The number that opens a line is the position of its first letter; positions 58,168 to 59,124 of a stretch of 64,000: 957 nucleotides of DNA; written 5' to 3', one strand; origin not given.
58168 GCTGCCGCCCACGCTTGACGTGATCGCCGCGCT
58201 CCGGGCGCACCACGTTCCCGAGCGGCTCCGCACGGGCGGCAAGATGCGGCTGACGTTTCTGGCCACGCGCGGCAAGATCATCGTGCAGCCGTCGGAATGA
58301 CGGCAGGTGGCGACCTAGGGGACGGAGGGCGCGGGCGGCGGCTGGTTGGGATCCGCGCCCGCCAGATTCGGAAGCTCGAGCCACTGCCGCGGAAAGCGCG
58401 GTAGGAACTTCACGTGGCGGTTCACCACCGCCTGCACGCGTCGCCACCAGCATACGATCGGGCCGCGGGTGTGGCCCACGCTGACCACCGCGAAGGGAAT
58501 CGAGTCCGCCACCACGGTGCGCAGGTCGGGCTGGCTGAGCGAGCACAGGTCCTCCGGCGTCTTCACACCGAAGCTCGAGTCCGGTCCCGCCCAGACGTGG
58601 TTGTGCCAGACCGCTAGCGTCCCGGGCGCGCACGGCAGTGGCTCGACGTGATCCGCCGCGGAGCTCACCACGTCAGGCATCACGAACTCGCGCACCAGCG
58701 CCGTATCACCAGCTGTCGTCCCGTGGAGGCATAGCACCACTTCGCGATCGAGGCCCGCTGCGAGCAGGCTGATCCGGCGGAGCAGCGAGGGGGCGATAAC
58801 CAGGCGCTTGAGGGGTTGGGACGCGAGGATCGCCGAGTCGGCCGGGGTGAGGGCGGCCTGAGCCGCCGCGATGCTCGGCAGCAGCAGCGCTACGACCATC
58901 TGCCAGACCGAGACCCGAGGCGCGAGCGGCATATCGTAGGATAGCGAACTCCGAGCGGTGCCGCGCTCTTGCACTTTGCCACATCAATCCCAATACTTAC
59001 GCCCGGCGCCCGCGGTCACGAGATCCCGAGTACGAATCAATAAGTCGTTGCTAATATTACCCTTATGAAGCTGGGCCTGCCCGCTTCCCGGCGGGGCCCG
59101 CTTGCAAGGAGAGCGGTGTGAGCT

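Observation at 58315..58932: Signal-peptide-bearing JAB/MPN+ (JAMM)-like metalloprotease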

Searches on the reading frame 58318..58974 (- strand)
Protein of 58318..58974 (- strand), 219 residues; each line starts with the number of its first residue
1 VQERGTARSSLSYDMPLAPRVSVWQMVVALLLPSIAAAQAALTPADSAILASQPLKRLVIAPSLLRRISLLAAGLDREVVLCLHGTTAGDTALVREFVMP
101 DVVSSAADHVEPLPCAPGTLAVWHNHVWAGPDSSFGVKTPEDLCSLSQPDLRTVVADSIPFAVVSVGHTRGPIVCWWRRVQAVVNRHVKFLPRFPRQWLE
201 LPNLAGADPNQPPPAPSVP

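Call 4: search_protein_families(library=pfam, proteins=[window:58318-58974:-], max_evalue=10)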
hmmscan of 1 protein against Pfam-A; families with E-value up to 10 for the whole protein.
window:58318-58974:- (219 aa): 1 family
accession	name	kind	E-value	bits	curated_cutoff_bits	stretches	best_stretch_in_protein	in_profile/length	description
PF12415.13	rpo132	-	0.078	12.7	25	1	8-16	4-12/32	Poxvirus DNA dependent RNA polymerase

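Call 5: search_protein_families(library=ncbifam, proteins=[window:58318-58974:-], max_evalue=10)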
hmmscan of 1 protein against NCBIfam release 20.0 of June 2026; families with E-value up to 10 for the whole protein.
window:58318-58974:- (219 aa): 1 family
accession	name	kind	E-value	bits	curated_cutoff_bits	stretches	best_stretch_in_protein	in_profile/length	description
NF011651.0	PRK15069.1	subfamily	0.13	11.6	306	1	50-97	141-185/237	histidine ABC transporter permease HisM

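Call 7: find_homologous_proteins(query=window:58318-58932:-, max_evalue=0.01)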
Query window:58318-58932:- (205 aa): 366 proteins with E <= 0.01 among 1968 candidates; the best 120 are listed.
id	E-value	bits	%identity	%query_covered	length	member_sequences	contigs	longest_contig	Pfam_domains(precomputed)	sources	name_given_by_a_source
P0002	1.7e-115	402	88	100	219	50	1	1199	-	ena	-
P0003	1.6e-113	396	91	97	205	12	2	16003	-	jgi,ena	-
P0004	2.1e-113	395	95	91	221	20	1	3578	-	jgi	-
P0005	7.9e-113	393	95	91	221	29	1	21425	-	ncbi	-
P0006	3.3e-112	391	96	87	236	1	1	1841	-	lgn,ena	-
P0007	3.7e-109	381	94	90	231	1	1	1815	-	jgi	jgi:hypothetical protein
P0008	4.0e-102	358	82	100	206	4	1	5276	-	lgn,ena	-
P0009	3.6e-100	352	85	93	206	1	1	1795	-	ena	-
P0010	5.1e-100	351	93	81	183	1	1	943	-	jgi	jgi:hypothetical protein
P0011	7.8e-100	351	79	100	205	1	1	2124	-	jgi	jgi:hypothetical protein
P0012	2.0e-99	350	78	100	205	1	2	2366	-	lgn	-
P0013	2.5e-99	349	80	98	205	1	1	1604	-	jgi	jgi:hypothetical protein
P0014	3.1e-99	349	80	100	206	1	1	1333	-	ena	-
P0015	1.6e-98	347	79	100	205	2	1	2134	-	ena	-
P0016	1.6e-98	347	79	98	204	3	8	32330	-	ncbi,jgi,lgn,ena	ncbi:MAG TPA: hypothetical protein VF882_08360 [Gemmatimonadales bacterium]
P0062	1.1e-90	321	80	85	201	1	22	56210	-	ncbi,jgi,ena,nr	ncbi:MAG: hypothetical protein DMD52_15200 [Gemmatimonadetes bacterium]|jgi:hypothetical protein|nr:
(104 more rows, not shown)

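Call 9: search_solved_structures(query=window:58318-58932:-, max_evalue=10)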
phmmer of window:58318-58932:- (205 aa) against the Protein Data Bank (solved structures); distinct sequences matched with E-value up to 10: 1.
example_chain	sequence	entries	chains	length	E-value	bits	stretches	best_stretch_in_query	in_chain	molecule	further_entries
3dht_A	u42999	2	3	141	0.39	13.6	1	85-113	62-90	Hemoglobin subunit alpha-1/2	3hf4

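Call 12: search_protein_representatives(protein=window:58318-58932:-)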
Query: 205 residues. Proteins with E-value up to 0.001 (for the whole library): 152; up to 1e-10: 86; up to 1e-30: 8. The best 150 are listed.
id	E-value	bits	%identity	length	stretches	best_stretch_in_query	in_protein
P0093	4.6e-90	317.2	73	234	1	2-198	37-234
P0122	2.9e-81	288.5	79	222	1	25-205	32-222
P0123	1.3e-74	266.8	80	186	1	54-195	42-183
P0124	3.8e-54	199.9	77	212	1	17-137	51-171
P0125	2.6e-53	197.2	79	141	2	96-175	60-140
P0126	1.9e-44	168.2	85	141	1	98-184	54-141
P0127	8.0e-43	162.9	79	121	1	51-145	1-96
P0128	2.4e-39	151.5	73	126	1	5-113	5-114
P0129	3.3e-28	115.2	77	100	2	132-194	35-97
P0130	2.9e-27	112.1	70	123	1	14-97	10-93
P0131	7.6e-26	107.5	84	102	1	136-193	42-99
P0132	5.3e-25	104.7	72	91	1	1-83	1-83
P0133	5.8e-24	101.3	70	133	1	14-89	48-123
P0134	1.6e-23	99.9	69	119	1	4-83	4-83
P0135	1.7e-22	96.5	84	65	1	140-194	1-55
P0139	1.3e-21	93.6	38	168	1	41-183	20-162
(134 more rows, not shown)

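Call 14: search_protein_families(library=pfam, alignment_id=A2, max_evalue=0.1)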
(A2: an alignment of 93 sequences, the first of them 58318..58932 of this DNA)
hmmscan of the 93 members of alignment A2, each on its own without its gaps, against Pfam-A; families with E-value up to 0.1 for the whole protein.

A. member 1, window:58318-58932:- (205 aa): 0 families

B. families by the number of members that match (of 93 scanned): 7 families
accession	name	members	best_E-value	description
PF04002.20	RadC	3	0.0064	RadC-like JAB domain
PF14464.11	Prok-JAB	2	0.0054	Prokaryotic homologs of the JAB domain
PF11475.13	VP_N-CPKC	1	0.012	Virion protein N terminal domain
PF15940.10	YjcB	1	0.041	Family of unknown function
PF00424.23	REV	1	0.08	REV protein (anti-repression trans-activator protein)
PF19144.5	DUF5826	1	0.086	Family of unknown function (DUF5826)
PF23409.1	Beta-prop_EML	1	0.095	Echinoderm microtubule-associated protein first beta-propeller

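Call 15: search_solved_structures(query=A2, max_evalue=10, show_alignments=3)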
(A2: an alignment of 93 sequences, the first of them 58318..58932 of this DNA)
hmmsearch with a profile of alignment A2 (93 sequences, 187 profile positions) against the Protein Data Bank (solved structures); distinct sequences matched with E-value up to 10: 0.

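Call 22: find_encoding_contigs(protein=P0139, flank=6000, max_places=3)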
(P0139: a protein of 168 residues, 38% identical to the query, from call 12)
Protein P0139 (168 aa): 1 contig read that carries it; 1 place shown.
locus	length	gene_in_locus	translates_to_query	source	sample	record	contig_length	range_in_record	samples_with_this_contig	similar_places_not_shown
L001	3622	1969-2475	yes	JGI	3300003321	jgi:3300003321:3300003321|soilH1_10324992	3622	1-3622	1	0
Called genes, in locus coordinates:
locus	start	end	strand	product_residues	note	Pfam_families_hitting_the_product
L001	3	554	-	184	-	?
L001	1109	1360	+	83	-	-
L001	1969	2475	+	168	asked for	-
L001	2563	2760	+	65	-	-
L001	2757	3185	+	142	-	-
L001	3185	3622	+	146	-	?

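Call 23: find_encoding_contigs(protein=P0062, flank=6000, max_places=3)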
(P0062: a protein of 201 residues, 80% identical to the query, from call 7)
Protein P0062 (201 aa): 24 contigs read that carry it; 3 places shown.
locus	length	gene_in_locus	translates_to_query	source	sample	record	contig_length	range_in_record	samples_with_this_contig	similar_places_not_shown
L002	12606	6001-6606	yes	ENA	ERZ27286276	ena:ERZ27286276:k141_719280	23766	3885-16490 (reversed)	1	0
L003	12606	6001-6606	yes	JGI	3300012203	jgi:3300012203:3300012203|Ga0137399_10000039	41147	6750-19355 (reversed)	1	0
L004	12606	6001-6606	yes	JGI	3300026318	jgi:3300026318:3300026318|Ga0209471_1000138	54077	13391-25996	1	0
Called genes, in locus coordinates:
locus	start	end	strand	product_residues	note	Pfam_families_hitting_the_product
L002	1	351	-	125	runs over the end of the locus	PF07963:N_methyl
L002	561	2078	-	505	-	-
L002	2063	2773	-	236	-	PF00535:Glycos_transf_2, PF13641:Glyco_tranf_2_3 (weak)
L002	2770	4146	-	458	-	PF00072:Response_reg, PF00158:Sigma54_activat, PF14532:Sigma54_activ_2, PF07728:AAA_5, PF25601:AAA_lid_14, PF02954:HTH_8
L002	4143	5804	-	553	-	PF25323:6TM_PilS, PF00989:PAS, PF08448:PAS_4, PF13188:PAS_8, PF13426:PAS_9, PF00512:HisKA, PF02518:HATPase_c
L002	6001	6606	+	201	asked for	-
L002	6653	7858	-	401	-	PF28597:T2SSF_N, PF00482:T2SSF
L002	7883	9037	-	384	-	PF00437:T2SSE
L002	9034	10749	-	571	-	PF05157:MshEN, PF00437:T2SSE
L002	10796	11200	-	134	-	PF14520:HHH_5 (faint), PF12836:HHH_3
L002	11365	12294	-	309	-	PF04389:Peptidase_M28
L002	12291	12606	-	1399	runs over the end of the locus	?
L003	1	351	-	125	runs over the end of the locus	PF07963:N_methyl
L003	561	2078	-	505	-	-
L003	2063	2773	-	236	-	PF00535:Glycos_transf_2, PF13641:Glyco_tranf_2_3 (weak)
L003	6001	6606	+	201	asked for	-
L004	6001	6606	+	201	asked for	-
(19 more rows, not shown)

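Call 25: predict_structure(alignment_id=A2)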
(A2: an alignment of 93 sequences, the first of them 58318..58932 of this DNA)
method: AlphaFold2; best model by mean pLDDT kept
length: 205 residues; sequences in the alignment: 93
mean_pLDDT: 86.2   pTM: 0.76
mean pLDDT of the five models: 86.2, 86.0, 85.8, 85.7, 85.3
residues with pLDDT >= 90: 129; 70-90: 36; 50-70: 36; < 50: 4
segments of 3 or more residues with pLDDT < 50: 203-205
pLDDT, mean of each block of 10 residues (from residue 1): 55 59 67 81 94 95 98 97 98 96 97 86 90 96 97 91 96 95 82 71 53
secondary structure, 60 per line:
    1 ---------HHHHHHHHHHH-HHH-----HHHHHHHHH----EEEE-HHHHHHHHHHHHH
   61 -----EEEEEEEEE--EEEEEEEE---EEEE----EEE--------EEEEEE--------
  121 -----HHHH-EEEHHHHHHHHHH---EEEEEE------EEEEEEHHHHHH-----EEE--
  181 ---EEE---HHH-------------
elements in order: H10-20 H30-38 E43-46 H48-60 E66-74 E77-84 E88-91 E96-98 E107-112 H126-129 E131-133 H134-143 E147-152 E159-164 H165-170 E176-178 E184-186

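Call 27: fold_search(model_id=the predicted structure, library=pdb)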
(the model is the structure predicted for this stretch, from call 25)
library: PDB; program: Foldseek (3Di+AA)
matches with E <= 10: 461; with E <= 0.001: 53
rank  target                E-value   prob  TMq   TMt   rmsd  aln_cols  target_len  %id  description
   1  9eg1_E                9.0e-06  1.00  0.39  0.29  11.0       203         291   14  COP9 signalosome deneddylation complex with cullin-5 (released 2025-12-03)
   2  9efm_E                3.0e-05  1.00  0.40  0.27  10.8       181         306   14  Cryo-EM structure of COP9 signalosome precatalytic state with neddylated cullin-1 (released 2025-12-03)
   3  9efv_E                3.2e-05  1.00  0.38  0.29  10.8       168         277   15  Cryo-EM structure of CSN-N8CUL1 in complex with CSN5i-3 (released 2025-12-03)
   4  6ef3_r                3.4e-05  1.00  0.44  0.33   5.6       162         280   17  Yeast 26S proteasome bound to ubiquitinated substrate (4D motor state) (released 2018-10-17)
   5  9eg8_E                3.4e-05  1.00  0.40  0.29  10.0       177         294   15  Cryo-EM structure of COP9 signalosome precatalytic state with neddylated cullin-4A (released 2025-12-03)
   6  9egl_E                3.6e-05  1.00  0.38  0.28  10.8       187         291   14  Cryo-EM structure of COP9 signalosome precatalytic state with neddylated cullin-3 (released 2025-12-03)
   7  9efq_E                6.0e-05  1.00  0.41  0.30  11.1       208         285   14  Cryo-EM structure of COP9 signalosome precatalytic state with neddylated cullin-2 (released 2025-12-03)
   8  6fno_B                8.2e-05  1.00  0.46  0.62   4.2       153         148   17  Caldiarchaeum Subterraneum Ubiquitin:Rpn11-homolog complex, zinc soak (released 2018-07-25)
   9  6fnn_B                8.7e-05  1.00  0.45  0.59   4.4       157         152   18  Caldiarchaeum Subterraneum Ubiquitin:Rpn11-homolog complex (released 2018-07-25)
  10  9le4_B                1.1e-04  1.00  0.42  0.47   5.9       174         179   16  Crystal structure of the MIT-CD complex of STAMBP (released 2025-06-11)
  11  9e5z_E                1.5e-04  1.00  0.38  0.27  11.2       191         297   16  Cryo-EM structure of COP9 signalosome (released 2025-12-03)
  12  9ea4                  1.5e-04  1.00  0.34  0.18   6.7       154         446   12  Structure of Citrobacter BubCD (released 2025-09-24)
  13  9is6_E                1.7e-04  1.00  0.40  0.28   4.4       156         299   17  CryoEM structure of Plant-Complex-C-5b (released 2025-07-23)
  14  9qo1_E                2.0e-04  1.00  0.38  0.29   7.7       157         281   16  Activated 9-subunit COP9 signalosome and neddylated SCF (SKP1-SKP2-CKS1) complex structure (released 2026-02-11)
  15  6fnn_A                2.1e-04  1.00  0.43  0.57   4.6       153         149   18  Caldiarchaeum Subterraneum Ubiquitin:Rpn11-homolog complex (released 2018-07-25)
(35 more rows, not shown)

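Call 31: fold_search(model_id=the predicted structure, library=viral)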
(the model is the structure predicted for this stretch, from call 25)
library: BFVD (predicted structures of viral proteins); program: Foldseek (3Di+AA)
matches with E <= 10: 327; with E <= 0.001: 4
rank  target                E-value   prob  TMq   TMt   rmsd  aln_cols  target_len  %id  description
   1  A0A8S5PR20            3.3e-04  1.00  0.35  0.32   7.3       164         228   10  JAB domain-containing protein [Siphoviridae sp. ct96x5]
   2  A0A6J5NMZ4            7.4e-04  0.99  0.35  0.21   6.8       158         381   10  Uncharacterized protein [uncultured Caudovirales phage]
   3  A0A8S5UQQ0            7.4e-04  0.99  0.34  0.20   6.3       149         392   13  MPN family protein [Podoviridae sp. ctQyH19]
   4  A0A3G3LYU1            7.9e-04  1.00  0.40  0.63   4.4       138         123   13  JAB domain-containing protein [Brevibacterium phage Cantare]
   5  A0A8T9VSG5            1.8e-03  0.98  0.32  0.12   6.6       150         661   15  (no name in the UniProt tables at hand)
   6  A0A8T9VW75            2.0e-03  0.97  0.32  0.16   7.7       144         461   14  (no name in the UniProt tables at hand)
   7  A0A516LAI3            3.3e-03  1.00  0.39  0.27   5.4       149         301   12  (no name in the UniProt tables at hand)
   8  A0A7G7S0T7            4.3e-03  0.99  0.36  0.18   6.0       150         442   15  (no name in the UniProt tables at hand)
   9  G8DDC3                5.2e-03  0.93  0.28  0.23   6.4       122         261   16  (no name in the UniProt tables at hand)
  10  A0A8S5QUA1            5.9e-03  0.97  0.34  0.22   5.8       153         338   12  26S proteasome regulatory subunit [CrAss-like virus sp. ctDAq1]
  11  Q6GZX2                7.1e-03  0.97  0.32  0.17   6.2       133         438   17  Uncharacterized protein 3R [Frog virus 3 (isolate Goorha)]
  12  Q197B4                9.1e-03  0.97  0.38  0.15   5.9       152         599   13  Uncharacterized protein 229L [Invertebrate iridescent virus 3]
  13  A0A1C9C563            1.3e-02  0.99  0.35  0.25   5.4       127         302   10  Uncharacterized protein [Heterosigma akashiwo virus 01]
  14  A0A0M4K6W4            1.6e-02  0.51  0.27  0.14  19.4       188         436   12  (no name in the UniProt tables at hand)
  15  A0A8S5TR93            2.2e-02  0.94  0.33  0.37   5.7       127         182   13  Uncharacterized protein [Siphoviridae sp. ctss15]
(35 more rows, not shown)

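Call 38: find_homologous_proteins(query=A2, max_evalue=0.00001)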
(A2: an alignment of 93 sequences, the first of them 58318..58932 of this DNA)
Query A2 (93 sequences) (205 aa, profile of the alignment): 394 proteins with E <= 0.00001 among 8000 candidates; the best 120 are listed.
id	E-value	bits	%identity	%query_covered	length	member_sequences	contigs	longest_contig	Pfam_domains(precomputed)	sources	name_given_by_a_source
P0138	5.6e-50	187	44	63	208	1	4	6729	-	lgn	-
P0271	9.0e-50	187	40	76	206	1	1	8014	-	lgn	-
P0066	1.2e-47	180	76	96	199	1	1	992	-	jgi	-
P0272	1.4e-47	180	68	87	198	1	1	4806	-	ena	-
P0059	1.5e-47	179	80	88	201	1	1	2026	-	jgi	jgi:hypothetical protein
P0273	1.6e-47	179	68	85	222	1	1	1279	-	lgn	-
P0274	2.0e-47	179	78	88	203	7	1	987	-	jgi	-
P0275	2.1e-47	179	81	83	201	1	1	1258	-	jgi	jgi:hypothetical protein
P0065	2.3e-47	179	80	83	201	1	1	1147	-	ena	-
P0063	2.3e-47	179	80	85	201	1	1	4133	-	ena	-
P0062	2.3e-47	179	80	85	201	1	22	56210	-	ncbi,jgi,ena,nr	ncbi:MAG: hypothetical protein DMD52_15200 [Gemmatimonadetes bacterium]|jgi:hypothetical protein|nr:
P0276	2.4e-47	179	78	88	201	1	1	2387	-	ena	-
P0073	2.4e-47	179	80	85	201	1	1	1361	-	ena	-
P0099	2.4e-47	179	82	80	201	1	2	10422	-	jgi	jgi:hypothetical protein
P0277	2.5e-47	179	79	87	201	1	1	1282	-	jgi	-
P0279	2.9e-47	179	64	91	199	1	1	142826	-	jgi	jgi:hypothetical protein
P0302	3.1e-46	175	40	59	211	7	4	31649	-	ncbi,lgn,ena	-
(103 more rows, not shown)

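Call 39: find_encoding_contigs(protein=P0302, flank=8000, max_places=3)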
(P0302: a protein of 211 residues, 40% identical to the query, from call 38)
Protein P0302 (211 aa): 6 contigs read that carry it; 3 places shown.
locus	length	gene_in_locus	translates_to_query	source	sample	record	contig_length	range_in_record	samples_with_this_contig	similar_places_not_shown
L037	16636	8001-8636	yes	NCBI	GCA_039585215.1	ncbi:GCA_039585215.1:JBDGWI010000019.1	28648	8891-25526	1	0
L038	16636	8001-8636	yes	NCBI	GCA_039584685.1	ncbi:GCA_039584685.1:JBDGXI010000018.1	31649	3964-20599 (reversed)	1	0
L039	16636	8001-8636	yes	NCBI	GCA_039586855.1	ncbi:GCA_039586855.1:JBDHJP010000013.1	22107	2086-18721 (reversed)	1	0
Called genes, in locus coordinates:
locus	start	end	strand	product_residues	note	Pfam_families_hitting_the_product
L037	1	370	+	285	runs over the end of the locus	PF02735:Ku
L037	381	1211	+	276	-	PF12728:HTH_17 (weak), PF13411:MerR_1 (weak), PF13428:TPR_14 (faint), PF07719:TPR_2 (faint), PF14559:TPR_19 (faint), PF13424:TPR_12, PF13432:TPR_16 (weak), PF00515:TPR_1 (weak), +7 more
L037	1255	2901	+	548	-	PF05195:AMP_N, PF00557:Peptidase_M24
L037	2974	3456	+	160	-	PF04073:tRNA_edit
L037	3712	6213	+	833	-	PF12704:MacB_PCD, PF02687:FtsX, PF12704:MacB_PCD, PF02687:FtsX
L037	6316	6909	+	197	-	PF03551:PadR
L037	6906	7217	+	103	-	-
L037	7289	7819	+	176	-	PF03352:Adenine_glyco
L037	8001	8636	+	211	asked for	-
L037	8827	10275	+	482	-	PF13424:TPR_12 (faint), PF13428:TPR_14 (faint), PF00515:TPR_1 (faint), PF07719:TPR_2 (faint), PF13181:TPR_8 (faint), PF13414:TPR_11 (faint), PF13431:TPR_17 (faint), PF14559:TPR_19 (faint)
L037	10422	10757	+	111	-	-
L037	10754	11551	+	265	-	PF00106:adh_short, PF08659:KR, PF13460:NAD_binding_10 (weak), PF13561:adh_short_C2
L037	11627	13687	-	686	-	PF26549:Tricorn_N, PF26550:Tricorn_2nd, PF26549:Tricorn_N (weak), PF00756:Esterase (weak), PF02129:Peptidase_S15 (weak), PF20434:BD-FAE (weak), PF00326:Peptidase_S9, PF01738:DLH (weak), +5 more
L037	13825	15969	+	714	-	PF02897:Peptidase_S9_N, PF00326:Peptidase_S9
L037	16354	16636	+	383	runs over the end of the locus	PF01058:Oxidored_q6, PF14720:NiFe_hyd_SSU_C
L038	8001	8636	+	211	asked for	-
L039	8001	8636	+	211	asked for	-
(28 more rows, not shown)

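Call 40: find_encoding_contigs(protein=P0279, flank=8000, max_places=2)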
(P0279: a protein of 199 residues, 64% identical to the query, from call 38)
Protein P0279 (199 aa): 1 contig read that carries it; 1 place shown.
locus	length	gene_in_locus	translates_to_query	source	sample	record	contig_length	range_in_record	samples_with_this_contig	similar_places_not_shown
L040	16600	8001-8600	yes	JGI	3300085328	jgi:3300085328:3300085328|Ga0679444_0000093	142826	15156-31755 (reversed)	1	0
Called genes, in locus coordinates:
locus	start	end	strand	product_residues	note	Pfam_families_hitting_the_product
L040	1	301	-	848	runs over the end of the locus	PF13298:LigD_N, PF01068:DNA_ligase_A_M, PF04679:DNA_ligase_A_C, PF21686:LigD_Prim-Pol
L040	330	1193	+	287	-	PF02735:Ku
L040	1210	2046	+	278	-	PF13411:MerR_1, PF23914:TPR_CcmH_CycH (weak), PF13432:TPR_16, PF14559:TPR_19 (weak), PF13414:TPR_11 (weak), PF13424:TPR_12, PF07719:TPR_2 (weak), PF13432:TPR_16, +8 more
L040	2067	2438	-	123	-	-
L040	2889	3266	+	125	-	PF18936:DUF5684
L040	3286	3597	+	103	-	-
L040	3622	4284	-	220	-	-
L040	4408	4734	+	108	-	PF01022:HTH_5, PF12840:HTH_20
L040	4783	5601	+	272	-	PF00891:Methyltransf_2 (weak), PF13489:Methyltransf_23, PF01209:Ubie_methyltran, PF13847:Methyltransf_31, PF08241:Methyltransf_11, PF08242:Methyltransf_12, PF13649:Methyltransf_25, PF05148:Methyltransf_8 (weak), +1 more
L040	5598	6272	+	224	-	PF00230:MIP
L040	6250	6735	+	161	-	PF01451:LMWPc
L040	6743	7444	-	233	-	PF01904:DUF72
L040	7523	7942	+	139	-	-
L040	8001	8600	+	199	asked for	-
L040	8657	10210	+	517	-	PF11074:DUF2779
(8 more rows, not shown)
